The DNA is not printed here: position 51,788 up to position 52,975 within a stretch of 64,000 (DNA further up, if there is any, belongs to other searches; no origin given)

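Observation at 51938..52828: Secreted protein made of a duplicated 12-cysteine helical module, 2.6 kb from the giant Cys-rich gene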

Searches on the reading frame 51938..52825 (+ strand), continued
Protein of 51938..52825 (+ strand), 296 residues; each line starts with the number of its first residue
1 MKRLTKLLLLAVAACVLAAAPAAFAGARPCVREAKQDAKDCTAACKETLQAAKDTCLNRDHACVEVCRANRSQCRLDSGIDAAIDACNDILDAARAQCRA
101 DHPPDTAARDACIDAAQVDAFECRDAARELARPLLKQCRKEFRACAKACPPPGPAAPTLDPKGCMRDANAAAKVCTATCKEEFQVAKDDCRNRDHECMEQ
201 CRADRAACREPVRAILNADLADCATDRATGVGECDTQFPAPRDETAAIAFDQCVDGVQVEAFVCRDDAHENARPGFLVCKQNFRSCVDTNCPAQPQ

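Call 47: search_protein_families(library=pfam, alignment_id=A1, max_evalue=10)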
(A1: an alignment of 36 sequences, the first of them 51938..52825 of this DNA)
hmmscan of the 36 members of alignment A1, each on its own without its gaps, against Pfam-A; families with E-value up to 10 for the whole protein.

A. member 1, window:51938-52825:+ (296 aa): 0 families

B. families by the number of members that match (of 36 scanned): 16 families
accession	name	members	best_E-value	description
PF04027.18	DUF371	3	0.0066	Domain of unknown function (DUF371)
PF23003.2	Fn1_2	2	0.1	Fibronectin type I domain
PF05008.21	V-SNARE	1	0.042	Vesicle transport v-SNARE protein N-terminus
PF03368.19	Dicer_dimer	1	0.07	Dicer dimerisation domain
PF00732.25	GMC_oxred_N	1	0.075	GMC oxidoreductase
PF09047.15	MEF2_binding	1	0.079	MEF2 binding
PF05696.16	DUF826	1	0.14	Protein of unknown function (DUF826)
PF05130.17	FlgN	1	0.25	FlgN protein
PF16778.10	Phage_tail_APC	1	0.28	Phage tail assembly chaperone protein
PF21710.3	Spt6_S1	1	0.3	Spt6, S1/OB domain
PF07750.17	GcrA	1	0.52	GcrA cell cycle regulator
PF08384.15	NPP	1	0.93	Pro-opiomelanocortin, N-terminal region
PF05960.17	DUF885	1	1.2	Bacterial protein of unknown function (DUF885)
PF00037.32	Fer4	1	1.8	4Fe-4S binding domain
PF15024.11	Glyco_transf_18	1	2.9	Glycosyltransferase family 18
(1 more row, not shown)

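Call 48: find_encoding_contigs(protein=P0170, flank=8000, max_places=3)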
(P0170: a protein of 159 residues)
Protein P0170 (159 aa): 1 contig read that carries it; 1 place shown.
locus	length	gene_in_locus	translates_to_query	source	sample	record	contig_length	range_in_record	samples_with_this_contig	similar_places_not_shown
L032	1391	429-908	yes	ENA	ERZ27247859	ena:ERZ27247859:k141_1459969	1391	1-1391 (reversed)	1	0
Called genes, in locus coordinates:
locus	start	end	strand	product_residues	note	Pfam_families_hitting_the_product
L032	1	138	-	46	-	?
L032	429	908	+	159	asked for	-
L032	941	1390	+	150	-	?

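Call 49: find_encoding_contigs(protein=P0180, flank=8000, max_places=3)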
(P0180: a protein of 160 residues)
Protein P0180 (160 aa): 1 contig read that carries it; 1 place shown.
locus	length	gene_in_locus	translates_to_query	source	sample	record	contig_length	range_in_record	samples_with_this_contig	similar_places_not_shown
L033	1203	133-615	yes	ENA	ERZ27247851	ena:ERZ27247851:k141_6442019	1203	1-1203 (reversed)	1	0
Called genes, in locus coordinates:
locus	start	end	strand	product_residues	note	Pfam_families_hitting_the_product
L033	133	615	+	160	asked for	-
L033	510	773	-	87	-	-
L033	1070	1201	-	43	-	?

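Call 51: find_homologous_proteins(query=A3, max_evalue=0.001)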
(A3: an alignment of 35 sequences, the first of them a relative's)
Query A3 (35 sequences) (159 aa, profile of the alignment): 50 proteins with E <= 0.001 among 7985 candidates.
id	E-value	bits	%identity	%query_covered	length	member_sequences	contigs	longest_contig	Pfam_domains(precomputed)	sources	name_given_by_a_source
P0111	7.0e-74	265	45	93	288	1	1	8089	-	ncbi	-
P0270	5.8e-73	262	42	97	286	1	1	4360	-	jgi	jgi:hypothetical protein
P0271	1.5e-71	257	44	100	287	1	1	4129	-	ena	-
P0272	1.9e-70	253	43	87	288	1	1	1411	-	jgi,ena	-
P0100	6.7e-68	245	45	81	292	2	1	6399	-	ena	-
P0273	1.1e-67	244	50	81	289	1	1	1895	-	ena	-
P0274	5.6e-67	242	41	99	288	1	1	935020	-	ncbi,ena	-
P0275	6.1e-67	242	42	98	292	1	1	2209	-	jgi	jgi:hypothetical protein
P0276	7.4e-67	242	46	81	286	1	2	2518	-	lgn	-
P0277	1.1e-65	238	39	95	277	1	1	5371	-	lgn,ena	-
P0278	6.1e-65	236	39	82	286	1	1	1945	-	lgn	-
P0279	4.4e-63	229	46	83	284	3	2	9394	-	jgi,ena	jgi:hypothetical protein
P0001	1.9e-61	224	42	99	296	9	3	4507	-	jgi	jgi:hypothetical protein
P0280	2.4e-61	224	42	91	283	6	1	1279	-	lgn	-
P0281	2.0e-60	221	41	89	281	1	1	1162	-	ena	-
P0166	1.1e-44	170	100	100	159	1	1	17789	-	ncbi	-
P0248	2.1e-37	146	35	77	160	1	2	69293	-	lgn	-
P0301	1.0e-32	131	36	93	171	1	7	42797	-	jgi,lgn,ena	jgi:hypothetical protein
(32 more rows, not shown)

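Call 52: find_encoding_contigs(protein=P0248, flank=8000, max_places=1)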
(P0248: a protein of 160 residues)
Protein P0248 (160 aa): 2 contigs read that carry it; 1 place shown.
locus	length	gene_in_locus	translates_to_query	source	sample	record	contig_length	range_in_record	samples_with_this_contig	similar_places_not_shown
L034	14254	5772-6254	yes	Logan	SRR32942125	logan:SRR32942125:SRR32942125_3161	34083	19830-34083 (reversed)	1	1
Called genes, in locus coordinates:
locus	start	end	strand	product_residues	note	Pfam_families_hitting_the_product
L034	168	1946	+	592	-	PF00501:AMP-binding, PF23562:AMP-binding_C_3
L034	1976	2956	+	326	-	PF05762:VWA_CoxE (weak), PF00092:VWA, PF13519:VWA_2, PF13768:VWA_3 (weak)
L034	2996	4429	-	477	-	PF03951:Gln-synt_N, PF00120:Gln-synt_C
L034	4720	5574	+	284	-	PF01488:Shikimate_DH (faint), PF02826:2-Hacid_dh_C (weak), PF03446:NAD_binding_2, PF03807:F420_oxidored, PF14833:NAD_binding_11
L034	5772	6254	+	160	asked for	-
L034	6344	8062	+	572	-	-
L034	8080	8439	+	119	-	-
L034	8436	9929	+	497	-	PF00474:SSF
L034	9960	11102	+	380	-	PF00266:Aminotran_5, PF01041:DegT_DnrJ_EryC1 (weak), PF01212:Beta_elim_lyase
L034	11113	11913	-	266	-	PF00520:Ion_trans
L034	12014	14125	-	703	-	PF08241:Methyltransf_11 (faint), PF00535:Glycos_transf_2, PF13641:Glyco_tranf_2_3, PF14559:TPR_19 (faint)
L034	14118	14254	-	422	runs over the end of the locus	PF00155:Aminotran_1_2 (faint), PF01041:DegT_DnrJ_EryC1, PF01212:Beta_elim_lyase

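Call 53: find_encoding_contigs(protein=P0301, flank=8000, max_places=1)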
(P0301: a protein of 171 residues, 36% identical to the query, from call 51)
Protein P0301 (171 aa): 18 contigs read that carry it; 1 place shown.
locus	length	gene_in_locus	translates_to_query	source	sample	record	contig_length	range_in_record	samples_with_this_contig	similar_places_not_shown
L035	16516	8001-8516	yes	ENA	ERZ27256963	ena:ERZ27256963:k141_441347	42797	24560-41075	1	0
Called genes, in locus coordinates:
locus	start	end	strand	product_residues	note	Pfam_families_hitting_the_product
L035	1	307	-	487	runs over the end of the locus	PF00309:Sigma54_AID, PF04963:Sigma54_CBD, PF04552:Sigma54_DBD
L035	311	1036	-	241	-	PF00005:ABC_tran, PF12399:BCA_ABC_TP_C (weak)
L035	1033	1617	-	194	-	PF03968:LptD_N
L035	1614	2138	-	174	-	PF06835:LptC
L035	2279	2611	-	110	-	-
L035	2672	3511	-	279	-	PF13622:4HBT_3, PF20789:4HBT_3C, PF02551:Acyl_CoA_thio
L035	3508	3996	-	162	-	PF03449:GreA_GreB_N, PF01272:GreA_GreB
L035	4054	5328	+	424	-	PF01946:Thi4 (faint), PF00890:FAD_binding_2 (faint), PF01134:GIDA (weak), PF12831:FAD_oxidored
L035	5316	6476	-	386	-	PF07238:PilZ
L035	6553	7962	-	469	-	PF00149:Metallophos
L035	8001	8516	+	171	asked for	-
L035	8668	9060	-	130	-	PF02036:SCP2 (weak)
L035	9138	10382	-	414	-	PF02771:Acyl-CoA_dh_N (weak), PF02770:Acyl-CoA_dh_M, PF00441:Acyl-CoA_dh_1, PF08028:Acyl-CoA_dh_2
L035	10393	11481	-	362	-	PF02771:Acyl-CoA_dh_N, PF02770:Acyl-CoA_dh_M, PF00441:Acyl-CoA_dh_1, PF08028:Acyl-CoA_dh_2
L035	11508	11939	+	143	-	PF13380:CoA_binding_2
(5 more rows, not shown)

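Call 54: find_encoding_contigs(protein=P0166, flank=8000, max_places=1)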
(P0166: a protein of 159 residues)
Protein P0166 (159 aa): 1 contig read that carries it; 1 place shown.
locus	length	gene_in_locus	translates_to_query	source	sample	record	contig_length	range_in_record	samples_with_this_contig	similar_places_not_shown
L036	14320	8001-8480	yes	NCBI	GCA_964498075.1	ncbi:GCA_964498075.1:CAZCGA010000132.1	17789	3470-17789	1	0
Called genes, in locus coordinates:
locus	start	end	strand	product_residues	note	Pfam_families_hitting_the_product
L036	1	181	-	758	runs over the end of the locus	PF00884:Sulfatase, PF16347:SGSH_C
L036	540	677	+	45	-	-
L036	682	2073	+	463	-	PF00202:Aminotran_3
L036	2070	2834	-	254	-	PF00106:adh_short, PF08659:KR, PF13561:adh_short_C2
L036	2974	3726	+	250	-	-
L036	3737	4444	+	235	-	-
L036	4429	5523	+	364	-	PF00890:FAD_binding_2, PF02910:Succ_DH_flav_C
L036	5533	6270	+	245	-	PF13085:Fer2_3, PF13183:Fer4_8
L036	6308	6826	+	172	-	-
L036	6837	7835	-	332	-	PF00670:AdoHcyase_NAD, PF02826:2-Hacid_dh_C, PF03807:F420_oxidored (weak), PF07991:KARI_N, PF01450:KARI_C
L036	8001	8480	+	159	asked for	-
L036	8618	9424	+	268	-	PF00378:ECH_1, PF16113:ECH_2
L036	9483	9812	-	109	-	PF01588:tRNA_bind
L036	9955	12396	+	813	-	-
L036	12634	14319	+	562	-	?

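Call 67: predict_structure(alignment_id=A3)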
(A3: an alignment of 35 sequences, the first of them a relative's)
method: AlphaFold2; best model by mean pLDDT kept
length: 159 residues; sequences in the alignment: 35
mean_pLDDT: 89.1   pTM: 0.68
mean pLDDT of the five models: 89.1, 88.2, 88.0, 87.4, 85.7
residues with pLDDT >= 90: 109; 70-90: 25; 50-70: 23; < 50: 2
segments of 3 or more residues with pLDDT < 50: none
pLDDT, mean of each block of 10 residues (from residue 1): 55 59 71 88 90 92 97 98 98 98 98 98 98 98 98 90
secondary structure, 60 per line:
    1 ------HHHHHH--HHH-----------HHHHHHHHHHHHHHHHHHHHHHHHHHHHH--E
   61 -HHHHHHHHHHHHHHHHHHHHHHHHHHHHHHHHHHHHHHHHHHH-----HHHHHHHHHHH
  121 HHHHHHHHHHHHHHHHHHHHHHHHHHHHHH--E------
elements in order: H7-12 H29-57 H62-104 H110-150
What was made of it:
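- The P0166 model has a beta-bridge between the helix 1-2 loop and the C-terminal tail, as the 63-149 rung requires (call 67).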

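Call 71: search_protein_families(library=padloc, proteins=[window:51938-52825:+, P0166], max_evalue=1)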
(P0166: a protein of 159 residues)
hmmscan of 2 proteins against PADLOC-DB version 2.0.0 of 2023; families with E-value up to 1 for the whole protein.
window:51938-52825:+ (296 aa): 0 families

P0166 (159 aa): 0 families

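Call 72: search_protein_families(library=phrogs, proteins=[window:51938-52825:+, P0166], max_evalue=1)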
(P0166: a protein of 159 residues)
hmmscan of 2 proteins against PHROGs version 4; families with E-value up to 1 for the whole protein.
window:51938-52825:+ (296 aa): 0 families

P0166 (159 aa): 0 families

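Call 73: search_solved_structures(query=A3, max_evalue=10)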
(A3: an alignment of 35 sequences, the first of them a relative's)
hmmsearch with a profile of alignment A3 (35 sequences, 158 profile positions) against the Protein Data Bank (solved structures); distinct sequences matched with E-value up to 10: 0.
